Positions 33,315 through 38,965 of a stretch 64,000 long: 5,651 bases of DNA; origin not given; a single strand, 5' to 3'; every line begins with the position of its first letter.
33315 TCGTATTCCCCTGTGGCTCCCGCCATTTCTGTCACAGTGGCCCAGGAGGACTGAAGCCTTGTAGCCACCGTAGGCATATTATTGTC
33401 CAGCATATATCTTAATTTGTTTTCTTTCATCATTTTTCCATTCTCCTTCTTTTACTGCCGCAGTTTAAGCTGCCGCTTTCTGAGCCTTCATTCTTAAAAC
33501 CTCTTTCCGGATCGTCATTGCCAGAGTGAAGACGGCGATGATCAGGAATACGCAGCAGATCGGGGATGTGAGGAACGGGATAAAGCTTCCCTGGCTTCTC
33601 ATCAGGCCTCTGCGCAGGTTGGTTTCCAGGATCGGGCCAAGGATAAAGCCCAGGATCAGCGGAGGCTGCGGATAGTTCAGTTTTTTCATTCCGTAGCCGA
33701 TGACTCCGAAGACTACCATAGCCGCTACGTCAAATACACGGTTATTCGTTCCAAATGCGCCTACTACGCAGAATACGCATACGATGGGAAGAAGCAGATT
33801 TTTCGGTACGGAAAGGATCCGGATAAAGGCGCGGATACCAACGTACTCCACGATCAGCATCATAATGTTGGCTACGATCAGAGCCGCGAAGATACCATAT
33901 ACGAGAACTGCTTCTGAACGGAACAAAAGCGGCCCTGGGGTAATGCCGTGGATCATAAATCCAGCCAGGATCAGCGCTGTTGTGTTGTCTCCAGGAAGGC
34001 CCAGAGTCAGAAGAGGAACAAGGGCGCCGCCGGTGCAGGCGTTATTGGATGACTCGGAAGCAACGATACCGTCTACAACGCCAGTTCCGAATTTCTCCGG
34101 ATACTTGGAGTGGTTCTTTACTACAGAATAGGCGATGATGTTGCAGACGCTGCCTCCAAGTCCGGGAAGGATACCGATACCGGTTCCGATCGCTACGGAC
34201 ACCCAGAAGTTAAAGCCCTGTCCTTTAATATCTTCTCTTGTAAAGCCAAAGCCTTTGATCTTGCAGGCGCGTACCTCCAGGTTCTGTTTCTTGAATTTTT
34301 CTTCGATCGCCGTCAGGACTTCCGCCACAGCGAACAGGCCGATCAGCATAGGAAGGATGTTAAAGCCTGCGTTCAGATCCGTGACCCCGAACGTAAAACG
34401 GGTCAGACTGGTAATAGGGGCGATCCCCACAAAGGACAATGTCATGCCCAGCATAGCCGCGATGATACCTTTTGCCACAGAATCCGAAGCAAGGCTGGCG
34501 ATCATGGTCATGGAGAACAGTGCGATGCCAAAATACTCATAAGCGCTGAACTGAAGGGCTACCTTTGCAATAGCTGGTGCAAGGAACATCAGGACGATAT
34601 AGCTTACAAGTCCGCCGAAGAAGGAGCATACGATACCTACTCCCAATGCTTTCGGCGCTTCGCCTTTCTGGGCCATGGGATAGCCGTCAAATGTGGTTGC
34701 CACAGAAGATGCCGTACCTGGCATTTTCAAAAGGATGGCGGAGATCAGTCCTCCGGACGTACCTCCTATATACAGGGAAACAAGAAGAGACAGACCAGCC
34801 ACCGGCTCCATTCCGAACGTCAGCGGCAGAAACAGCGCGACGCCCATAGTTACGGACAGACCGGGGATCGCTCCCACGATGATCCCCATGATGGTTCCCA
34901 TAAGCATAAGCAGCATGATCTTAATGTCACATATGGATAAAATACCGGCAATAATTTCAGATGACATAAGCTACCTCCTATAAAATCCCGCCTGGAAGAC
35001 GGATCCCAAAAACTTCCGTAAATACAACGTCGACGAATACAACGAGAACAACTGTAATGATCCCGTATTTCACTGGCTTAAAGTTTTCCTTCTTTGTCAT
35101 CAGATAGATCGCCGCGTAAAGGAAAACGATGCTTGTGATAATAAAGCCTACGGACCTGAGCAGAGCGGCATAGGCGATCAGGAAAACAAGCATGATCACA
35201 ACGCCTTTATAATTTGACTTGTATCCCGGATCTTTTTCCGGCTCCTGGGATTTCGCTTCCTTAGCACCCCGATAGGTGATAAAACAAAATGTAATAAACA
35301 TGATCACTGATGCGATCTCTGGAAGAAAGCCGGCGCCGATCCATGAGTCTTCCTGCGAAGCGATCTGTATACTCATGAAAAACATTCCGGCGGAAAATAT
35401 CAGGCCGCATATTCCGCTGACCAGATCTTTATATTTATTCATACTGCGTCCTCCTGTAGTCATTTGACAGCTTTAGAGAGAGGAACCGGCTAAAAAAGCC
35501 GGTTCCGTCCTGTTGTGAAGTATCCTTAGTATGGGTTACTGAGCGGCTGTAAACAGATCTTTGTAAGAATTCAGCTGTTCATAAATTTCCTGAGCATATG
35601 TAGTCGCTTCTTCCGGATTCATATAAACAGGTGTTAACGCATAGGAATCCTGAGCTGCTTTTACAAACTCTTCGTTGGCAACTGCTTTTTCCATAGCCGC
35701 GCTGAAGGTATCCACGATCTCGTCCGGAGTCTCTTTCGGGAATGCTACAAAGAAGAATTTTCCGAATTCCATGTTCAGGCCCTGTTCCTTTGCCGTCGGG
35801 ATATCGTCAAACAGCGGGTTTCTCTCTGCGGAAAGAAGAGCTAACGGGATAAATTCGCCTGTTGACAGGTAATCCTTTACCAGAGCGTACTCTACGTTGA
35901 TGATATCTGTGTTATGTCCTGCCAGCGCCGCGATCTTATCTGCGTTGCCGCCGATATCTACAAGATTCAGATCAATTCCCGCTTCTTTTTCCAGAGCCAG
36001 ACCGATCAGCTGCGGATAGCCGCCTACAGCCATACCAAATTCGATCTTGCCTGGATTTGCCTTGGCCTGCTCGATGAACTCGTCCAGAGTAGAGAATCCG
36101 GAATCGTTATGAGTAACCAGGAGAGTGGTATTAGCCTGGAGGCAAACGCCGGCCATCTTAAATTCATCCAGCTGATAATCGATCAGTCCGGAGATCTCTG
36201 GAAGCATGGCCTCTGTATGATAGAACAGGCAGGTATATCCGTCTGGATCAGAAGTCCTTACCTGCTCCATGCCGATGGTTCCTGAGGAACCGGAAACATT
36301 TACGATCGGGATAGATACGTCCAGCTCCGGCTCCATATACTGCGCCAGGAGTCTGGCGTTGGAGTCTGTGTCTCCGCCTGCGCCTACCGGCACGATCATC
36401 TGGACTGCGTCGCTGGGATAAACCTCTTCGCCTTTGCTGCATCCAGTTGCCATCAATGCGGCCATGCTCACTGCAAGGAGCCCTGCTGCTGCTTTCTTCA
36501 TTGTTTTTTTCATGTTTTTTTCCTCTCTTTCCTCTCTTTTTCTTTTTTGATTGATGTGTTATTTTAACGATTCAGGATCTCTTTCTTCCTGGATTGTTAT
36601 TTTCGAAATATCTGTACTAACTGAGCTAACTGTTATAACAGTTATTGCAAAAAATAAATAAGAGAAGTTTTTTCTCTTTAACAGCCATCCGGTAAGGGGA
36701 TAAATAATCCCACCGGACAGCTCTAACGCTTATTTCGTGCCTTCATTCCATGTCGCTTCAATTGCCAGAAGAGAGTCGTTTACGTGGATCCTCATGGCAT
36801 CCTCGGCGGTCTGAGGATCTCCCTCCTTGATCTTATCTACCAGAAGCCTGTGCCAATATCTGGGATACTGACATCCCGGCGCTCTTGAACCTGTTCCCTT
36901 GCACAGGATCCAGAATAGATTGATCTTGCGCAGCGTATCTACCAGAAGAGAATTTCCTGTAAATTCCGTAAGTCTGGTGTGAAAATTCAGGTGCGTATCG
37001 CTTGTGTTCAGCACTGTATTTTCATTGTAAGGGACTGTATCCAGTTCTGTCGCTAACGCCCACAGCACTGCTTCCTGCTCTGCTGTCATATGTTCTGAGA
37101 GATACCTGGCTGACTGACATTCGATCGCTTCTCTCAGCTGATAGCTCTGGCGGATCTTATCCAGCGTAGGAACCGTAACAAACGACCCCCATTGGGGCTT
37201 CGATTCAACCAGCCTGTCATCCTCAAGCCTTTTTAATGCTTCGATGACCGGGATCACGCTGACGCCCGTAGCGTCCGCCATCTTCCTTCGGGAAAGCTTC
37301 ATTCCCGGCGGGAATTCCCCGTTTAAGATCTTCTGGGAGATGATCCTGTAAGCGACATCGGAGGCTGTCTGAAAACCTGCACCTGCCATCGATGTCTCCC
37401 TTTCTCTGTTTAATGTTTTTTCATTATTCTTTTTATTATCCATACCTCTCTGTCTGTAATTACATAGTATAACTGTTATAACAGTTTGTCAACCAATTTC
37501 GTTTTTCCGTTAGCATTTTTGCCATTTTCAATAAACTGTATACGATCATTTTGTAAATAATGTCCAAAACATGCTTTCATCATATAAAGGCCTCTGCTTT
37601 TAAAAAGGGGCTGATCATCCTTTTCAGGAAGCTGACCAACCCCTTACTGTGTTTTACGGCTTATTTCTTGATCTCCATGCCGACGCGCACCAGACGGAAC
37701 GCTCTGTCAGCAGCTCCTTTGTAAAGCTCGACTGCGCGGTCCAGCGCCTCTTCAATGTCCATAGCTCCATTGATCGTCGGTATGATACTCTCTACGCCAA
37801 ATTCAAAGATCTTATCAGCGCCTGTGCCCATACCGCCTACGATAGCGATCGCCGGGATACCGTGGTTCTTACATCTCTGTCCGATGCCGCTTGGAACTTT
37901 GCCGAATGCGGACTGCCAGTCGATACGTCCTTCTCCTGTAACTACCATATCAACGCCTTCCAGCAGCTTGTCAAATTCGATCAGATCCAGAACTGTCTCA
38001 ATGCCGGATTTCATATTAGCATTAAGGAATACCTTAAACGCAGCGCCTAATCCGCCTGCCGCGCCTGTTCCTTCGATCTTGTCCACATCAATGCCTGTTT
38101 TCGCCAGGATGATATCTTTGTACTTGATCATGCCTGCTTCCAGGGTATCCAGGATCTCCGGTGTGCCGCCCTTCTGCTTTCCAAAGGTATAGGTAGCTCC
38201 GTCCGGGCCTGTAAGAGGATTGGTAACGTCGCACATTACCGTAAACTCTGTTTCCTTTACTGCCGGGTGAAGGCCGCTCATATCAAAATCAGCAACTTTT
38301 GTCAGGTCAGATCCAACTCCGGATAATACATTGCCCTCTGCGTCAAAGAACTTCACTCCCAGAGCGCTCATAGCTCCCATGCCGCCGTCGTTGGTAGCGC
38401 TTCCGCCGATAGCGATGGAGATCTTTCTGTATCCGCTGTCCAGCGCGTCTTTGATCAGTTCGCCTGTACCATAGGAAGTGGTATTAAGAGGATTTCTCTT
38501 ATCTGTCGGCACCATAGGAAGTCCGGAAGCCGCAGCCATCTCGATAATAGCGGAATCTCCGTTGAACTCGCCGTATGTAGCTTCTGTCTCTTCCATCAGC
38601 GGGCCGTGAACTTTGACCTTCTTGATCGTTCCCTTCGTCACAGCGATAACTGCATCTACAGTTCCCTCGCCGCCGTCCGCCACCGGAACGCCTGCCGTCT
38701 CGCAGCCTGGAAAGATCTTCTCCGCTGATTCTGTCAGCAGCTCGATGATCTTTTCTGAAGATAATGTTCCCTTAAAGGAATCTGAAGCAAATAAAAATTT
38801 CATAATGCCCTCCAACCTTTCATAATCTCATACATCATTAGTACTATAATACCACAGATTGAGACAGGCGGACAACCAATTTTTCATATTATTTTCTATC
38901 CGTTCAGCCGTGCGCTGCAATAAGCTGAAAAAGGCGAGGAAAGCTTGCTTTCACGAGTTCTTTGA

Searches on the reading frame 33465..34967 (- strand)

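Call 30: search_protein_families(library=pfam, proteins=[window:33465-34967:-])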
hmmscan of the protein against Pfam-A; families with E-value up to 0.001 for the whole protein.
window:33465-34967:- (500 aa): 1 family
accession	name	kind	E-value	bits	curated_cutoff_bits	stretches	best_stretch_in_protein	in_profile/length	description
PF01970.21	TctA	-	2.6e-153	511.1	28.9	1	18-439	1-423/423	Tripartite tricarboxylate transporter TctA family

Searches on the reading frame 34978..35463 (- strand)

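Call 30: search_protein_families(library=pfam, proteins=[window:34978-35463:-])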
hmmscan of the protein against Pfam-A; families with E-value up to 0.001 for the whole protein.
window:34978-35463:- (161 aa): 2 families
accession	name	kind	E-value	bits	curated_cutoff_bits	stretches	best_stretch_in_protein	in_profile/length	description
PF07331.16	TctB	-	1.8e-19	70.7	29.1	1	16-157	3-137/137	Tripartite tricarboxylate transporter TctB family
PF19554.4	DUF6077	-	0.00096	18.5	27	1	54-146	267-348/354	Family of unknown function (DUF6077)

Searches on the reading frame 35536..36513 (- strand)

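Call 3: search_protein_families(library=pfam, proteins=[window:35536-36513:-])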
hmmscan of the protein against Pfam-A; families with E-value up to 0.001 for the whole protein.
window:35536-36513:- (325 aa): 1 family
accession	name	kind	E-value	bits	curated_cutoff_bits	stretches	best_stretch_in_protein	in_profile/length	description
PF03401.19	TctC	-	5.5e-34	118.4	27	1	53-311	2-262/274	Tripartite tricarboxylate transporter family receptor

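Call 4: search_protein_families(library=ncbifam, proteins=[window:35536-36513:-])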
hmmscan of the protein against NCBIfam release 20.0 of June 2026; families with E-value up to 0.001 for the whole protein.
window:35536-36513:- (325 aa): 0 families

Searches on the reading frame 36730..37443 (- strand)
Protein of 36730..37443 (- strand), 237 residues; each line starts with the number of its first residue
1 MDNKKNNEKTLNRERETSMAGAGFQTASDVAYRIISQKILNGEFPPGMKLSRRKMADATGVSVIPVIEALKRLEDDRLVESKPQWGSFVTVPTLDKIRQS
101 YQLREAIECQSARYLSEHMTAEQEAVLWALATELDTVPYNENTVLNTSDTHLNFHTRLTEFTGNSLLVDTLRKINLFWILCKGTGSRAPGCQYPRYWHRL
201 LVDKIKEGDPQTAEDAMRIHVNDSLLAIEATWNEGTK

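Call 3: search_protein_families(library=pfam, proteins=[window:36730-37443:-])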
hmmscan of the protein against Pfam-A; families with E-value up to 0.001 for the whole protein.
window:36730-37443:- (237 aa): 2 families
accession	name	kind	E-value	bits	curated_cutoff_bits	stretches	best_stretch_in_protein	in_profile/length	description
PF07729.17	FCD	-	5.2e-15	56.4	24.3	1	100-222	2-124/125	FCD domain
PF00392.27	GntR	-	7.9e-15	54.7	27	1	30-89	4-64/64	Bacterial regulatory proteins, gntR family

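Call 4: search_protein_families(library=ncbifam, proteins=[window:36730-37443:-])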
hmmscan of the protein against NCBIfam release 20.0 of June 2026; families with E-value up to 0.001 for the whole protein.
window:36730-37443:- (237 aa): 10 families
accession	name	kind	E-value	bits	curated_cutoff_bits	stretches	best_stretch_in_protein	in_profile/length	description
TIGR03338.1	phnR_burk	equivalog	1.4e-25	90.2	271.5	1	31-224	16-209/212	phosphonate utilization associated transcriptional regulator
NF003011.0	PRK03837.1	subfamily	3.8e-11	43.1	260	1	95-224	102-229/241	transcriptional regulator NanR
NF008576.0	PRK11534.1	equivalog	7.3e-08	32.3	218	1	26-221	7-210/225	DNA-binding transcriptional regulator CsiR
NF052282.1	PLP_TF_PdxR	equivalog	2.2e-07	30.3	320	1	32-100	7-76/448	MocR-like pyridoxine biosynthesis transcription factor PdxR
TIGR02018.2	his_ut_repres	equivalog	2.2e-06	27.2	220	1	34-138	7-113/226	histidine utilization transcriptional repressor HutC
NF007741.0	PRK10421.1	equivalog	5.1e-06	26.1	311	0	29-91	11-73/262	transcriptional regulator LldR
NF052286.1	ecto_TF_EhuR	exception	5.9e-06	25.1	480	1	34-134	19-124/458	MocR-like ectoine utilization transcription factor EhuR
NF007001.0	PRK09464.1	equivalog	1.6e-05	24.6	330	1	28-91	12-76/254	pyruvate dehydrogenase complex transcriptional repressor PdhR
NF052290.2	MocR_like_YczR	exception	2.7e-05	23.1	487.4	1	33-125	26-124/458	MocR-like transcription factor YczR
NF008504.0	PRK11414.1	equivalog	3.1e-05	23.8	225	1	38-136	23-121/221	GntR family transcriptional regulator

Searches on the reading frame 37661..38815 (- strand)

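Call 3: search_protein_families(library=pfam, proteins=[window:37661-38815:-])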
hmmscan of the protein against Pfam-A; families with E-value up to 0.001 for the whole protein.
window:37661-38815:- (384 aa): 1 family
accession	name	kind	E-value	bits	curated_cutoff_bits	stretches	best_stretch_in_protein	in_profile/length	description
PF02595.20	Gly_kinase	-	4e-133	444.4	23.3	1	8-376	2-371/372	Glycerate kinase family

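Call 4: search_protein_families(library=ncbifam, proteins=[window:37661-38815:-])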
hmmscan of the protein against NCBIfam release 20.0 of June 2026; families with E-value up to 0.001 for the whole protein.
window:37661-38815:- (384 aa): 3 families
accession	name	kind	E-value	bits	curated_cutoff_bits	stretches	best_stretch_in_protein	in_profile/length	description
TIGR00045.1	TIGR00045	subfamily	1e-127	426.3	168.45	1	6-377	1-373/375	glycerate kinase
NF007401.0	PRK09932.1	equivalog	4.1e-107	358.6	625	1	5-383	1-380/381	glycerate 3-kinase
NF007668.0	PRK10342.1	equivalog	4.1e-98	328.9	686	1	5-379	1-376/381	glycerate 2-kinase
